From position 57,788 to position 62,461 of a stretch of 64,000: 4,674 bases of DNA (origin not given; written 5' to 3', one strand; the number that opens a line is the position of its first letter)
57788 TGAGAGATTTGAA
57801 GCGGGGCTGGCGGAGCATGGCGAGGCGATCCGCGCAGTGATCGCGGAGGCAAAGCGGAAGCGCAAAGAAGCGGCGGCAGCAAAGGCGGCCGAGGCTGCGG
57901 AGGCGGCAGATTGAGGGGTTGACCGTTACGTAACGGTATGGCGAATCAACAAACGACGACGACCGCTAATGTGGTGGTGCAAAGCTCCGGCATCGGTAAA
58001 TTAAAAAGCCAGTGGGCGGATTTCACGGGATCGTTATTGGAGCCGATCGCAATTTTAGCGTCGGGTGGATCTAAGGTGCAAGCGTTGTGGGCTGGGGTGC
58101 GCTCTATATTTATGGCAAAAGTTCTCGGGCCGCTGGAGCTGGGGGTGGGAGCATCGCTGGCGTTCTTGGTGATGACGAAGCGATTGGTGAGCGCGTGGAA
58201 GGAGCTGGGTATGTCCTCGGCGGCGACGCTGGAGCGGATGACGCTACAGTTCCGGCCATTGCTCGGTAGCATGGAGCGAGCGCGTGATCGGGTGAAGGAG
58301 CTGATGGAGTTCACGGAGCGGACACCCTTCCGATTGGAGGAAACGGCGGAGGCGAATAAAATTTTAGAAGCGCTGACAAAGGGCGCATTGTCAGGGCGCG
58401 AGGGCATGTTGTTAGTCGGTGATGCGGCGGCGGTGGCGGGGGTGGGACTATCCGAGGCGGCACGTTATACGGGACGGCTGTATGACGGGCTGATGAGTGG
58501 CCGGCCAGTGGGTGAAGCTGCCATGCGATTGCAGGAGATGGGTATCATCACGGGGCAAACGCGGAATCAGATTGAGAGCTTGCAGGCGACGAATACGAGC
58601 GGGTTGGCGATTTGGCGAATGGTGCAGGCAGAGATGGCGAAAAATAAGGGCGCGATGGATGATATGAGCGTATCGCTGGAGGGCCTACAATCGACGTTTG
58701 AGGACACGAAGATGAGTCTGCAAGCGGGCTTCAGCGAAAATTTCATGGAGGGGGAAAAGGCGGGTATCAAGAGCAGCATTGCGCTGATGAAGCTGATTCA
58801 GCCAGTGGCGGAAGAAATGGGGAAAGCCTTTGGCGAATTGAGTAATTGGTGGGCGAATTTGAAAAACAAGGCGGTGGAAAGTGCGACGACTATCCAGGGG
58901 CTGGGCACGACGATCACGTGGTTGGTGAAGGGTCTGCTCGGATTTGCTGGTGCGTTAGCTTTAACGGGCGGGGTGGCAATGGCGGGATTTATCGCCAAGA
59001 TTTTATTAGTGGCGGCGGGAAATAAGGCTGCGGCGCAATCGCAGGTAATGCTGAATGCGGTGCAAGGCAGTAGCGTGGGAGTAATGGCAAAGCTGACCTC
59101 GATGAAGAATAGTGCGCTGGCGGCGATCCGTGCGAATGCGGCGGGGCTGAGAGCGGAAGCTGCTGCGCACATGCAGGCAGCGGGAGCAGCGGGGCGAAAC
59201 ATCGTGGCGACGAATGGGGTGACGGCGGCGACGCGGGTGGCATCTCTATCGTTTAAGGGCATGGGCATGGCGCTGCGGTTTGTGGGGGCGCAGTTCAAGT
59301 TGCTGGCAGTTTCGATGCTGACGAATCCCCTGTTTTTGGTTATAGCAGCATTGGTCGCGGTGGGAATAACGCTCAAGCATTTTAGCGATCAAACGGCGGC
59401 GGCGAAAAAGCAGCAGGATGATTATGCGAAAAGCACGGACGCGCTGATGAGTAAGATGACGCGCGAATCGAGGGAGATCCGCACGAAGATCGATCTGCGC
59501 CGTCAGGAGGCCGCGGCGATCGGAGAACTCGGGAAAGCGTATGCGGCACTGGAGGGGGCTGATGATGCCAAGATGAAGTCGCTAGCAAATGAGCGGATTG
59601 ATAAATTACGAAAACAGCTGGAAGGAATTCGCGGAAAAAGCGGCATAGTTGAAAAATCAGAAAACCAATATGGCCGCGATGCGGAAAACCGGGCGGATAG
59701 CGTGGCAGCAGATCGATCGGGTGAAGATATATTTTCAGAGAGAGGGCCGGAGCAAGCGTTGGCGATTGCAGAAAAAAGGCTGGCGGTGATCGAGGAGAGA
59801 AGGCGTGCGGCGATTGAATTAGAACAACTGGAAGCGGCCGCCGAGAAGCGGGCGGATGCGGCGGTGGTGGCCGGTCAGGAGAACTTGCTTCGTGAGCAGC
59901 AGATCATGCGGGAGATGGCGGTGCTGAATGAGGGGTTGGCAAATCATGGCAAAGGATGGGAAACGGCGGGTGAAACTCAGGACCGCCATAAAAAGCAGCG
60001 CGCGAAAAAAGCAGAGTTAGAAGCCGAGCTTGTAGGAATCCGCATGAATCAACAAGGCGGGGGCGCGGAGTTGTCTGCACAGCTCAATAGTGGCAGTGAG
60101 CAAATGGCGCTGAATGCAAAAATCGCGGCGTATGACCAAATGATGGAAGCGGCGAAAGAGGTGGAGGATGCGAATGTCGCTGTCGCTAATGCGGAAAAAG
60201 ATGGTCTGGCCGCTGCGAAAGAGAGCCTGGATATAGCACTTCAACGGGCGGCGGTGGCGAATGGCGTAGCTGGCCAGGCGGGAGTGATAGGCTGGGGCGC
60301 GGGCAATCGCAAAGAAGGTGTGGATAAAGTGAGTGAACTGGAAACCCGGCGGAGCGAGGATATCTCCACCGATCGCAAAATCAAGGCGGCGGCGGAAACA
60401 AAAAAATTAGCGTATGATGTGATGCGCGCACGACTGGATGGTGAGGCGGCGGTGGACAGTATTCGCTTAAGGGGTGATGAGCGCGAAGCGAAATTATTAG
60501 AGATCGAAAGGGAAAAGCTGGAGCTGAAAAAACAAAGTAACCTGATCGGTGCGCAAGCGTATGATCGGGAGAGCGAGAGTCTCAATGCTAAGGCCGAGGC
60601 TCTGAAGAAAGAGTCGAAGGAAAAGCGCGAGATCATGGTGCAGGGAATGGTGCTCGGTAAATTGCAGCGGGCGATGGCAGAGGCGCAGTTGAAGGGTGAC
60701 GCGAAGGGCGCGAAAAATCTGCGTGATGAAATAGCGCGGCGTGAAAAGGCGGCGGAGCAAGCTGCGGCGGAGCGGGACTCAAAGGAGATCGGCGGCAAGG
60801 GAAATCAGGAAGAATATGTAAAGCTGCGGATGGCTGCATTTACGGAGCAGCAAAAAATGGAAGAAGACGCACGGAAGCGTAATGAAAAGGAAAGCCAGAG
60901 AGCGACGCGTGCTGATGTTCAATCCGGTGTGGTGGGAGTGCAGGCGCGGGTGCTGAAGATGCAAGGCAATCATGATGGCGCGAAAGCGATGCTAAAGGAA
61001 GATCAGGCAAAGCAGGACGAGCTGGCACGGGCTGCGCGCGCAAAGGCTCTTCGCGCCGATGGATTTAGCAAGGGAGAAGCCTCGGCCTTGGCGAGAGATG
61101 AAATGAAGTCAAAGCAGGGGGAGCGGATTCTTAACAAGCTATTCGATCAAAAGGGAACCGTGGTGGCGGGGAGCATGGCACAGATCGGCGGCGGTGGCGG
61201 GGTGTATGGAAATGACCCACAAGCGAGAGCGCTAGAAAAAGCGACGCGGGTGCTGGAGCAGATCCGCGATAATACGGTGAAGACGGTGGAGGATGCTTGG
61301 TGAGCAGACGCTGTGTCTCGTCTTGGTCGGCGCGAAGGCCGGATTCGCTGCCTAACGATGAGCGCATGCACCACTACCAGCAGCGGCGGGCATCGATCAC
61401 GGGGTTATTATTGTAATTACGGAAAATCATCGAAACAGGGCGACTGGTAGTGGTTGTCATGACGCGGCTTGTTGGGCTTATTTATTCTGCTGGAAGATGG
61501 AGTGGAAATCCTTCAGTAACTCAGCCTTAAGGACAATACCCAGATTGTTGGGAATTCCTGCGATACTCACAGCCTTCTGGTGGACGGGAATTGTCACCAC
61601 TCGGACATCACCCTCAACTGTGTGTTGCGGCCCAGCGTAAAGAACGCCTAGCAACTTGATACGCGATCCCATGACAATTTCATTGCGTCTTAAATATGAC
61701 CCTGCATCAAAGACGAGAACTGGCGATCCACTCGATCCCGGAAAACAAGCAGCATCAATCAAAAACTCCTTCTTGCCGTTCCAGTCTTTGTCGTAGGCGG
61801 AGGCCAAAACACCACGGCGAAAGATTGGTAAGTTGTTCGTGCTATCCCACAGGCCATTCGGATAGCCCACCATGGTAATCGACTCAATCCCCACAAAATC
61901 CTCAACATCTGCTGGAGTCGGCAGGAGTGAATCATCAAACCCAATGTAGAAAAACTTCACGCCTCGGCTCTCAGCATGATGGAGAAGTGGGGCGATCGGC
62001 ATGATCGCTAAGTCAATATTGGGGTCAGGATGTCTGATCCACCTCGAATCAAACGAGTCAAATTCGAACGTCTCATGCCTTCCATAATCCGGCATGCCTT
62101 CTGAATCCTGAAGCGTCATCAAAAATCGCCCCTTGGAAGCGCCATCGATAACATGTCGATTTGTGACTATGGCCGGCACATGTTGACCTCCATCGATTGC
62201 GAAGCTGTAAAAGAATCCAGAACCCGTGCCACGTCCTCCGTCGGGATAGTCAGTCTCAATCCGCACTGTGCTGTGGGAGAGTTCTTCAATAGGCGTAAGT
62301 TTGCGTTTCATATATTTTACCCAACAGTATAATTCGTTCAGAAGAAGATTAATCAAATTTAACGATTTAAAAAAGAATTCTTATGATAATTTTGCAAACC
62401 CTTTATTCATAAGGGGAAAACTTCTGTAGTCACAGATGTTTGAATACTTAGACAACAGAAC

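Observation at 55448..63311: Invariant GTTGAC box at a fixed offset (19 nt; 20 nt once) upstream of the ATG of every gap-preceded island gene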

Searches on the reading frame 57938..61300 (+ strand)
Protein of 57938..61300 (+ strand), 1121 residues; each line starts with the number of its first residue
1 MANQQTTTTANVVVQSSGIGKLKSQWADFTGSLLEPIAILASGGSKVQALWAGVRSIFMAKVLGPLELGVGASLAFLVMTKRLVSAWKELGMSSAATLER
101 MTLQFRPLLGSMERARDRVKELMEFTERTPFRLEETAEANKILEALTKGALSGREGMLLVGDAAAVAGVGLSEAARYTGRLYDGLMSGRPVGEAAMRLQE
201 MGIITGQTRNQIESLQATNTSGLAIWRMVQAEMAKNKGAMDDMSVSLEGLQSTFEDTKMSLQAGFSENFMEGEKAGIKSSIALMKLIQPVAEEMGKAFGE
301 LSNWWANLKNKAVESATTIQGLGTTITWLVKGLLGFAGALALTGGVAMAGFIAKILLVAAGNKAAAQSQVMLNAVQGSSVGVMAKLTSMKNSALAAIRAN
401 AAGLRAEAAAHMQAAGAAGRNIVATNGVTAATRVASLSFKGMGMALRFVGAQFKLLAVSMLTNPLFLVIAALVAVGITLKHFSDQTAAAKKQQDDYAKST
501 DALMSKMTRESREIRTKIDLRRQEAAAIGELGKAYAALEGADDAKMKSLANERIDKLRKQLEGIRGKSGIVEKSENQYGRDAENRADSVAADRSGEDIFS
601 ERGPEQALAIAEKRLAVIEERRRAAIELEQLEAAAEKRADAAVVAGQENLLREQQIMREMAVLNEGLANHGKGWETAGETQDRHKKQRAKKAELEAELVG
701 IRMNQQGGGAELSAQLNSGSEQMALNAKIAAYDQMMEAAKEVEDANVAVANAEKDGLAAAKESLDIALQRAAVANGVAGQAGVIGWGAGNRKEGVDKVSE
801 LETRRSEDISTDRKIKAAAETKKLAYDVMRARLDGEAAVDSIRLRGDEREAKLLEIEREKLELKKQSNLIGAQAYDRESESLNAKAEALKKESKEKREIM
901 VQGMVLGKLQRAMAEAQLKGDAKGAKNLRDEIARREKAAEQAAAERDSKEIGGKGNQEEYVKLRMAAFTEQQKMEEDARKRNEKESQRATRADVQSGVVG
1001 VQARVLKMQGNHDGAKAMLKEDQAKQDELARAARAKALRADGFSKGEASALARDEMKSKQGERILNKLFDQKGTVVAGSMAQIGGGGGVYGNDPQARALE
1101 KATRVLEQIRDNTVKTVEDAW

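Call 8: search_protein_families(library=phrogs, proteins=[window:57938-61300:+], max_evalue=0.01)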
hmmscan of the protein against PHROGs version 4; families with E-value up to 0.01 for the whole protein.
window:57938-61300:+ (1121 aa): 0 families

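Call 37: search_protein_families(library=pfam, proteins=[window:57938-61300:+], max_evalue=0.01)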
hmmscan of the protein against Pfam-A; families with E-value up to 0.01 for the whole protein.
window:57938-61300:+ (1121 aa): 0 families

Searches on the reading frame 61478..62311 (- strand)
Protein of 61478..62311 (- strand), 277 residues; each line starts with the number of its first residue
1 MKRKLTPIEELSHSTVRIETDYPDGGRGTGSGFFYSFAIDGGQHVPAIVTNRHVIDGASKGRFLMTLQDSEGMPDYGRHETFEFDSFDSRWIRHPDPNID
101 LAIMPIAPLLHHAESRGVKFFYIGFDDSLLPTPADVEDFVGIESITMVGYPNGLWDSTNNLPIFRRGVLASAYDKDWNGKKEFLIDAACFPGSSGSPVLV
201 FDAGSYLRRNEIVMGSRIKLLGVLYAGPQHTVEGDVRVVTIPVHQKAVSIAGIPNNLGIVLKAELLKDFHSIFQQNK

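Call 8: search_protein_families(library=phrogs, proteins=[window:61478-62311:-], max_evalue=0.01)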
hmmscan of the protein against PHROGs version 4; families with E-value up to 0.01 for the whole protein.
window:61478-62311:- (277 aa): 1 family
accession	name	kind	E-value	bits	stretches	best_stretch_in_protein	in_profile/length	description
phrog_7688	-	unknown function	6.6e-73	246.3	1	8-275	4-277/288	-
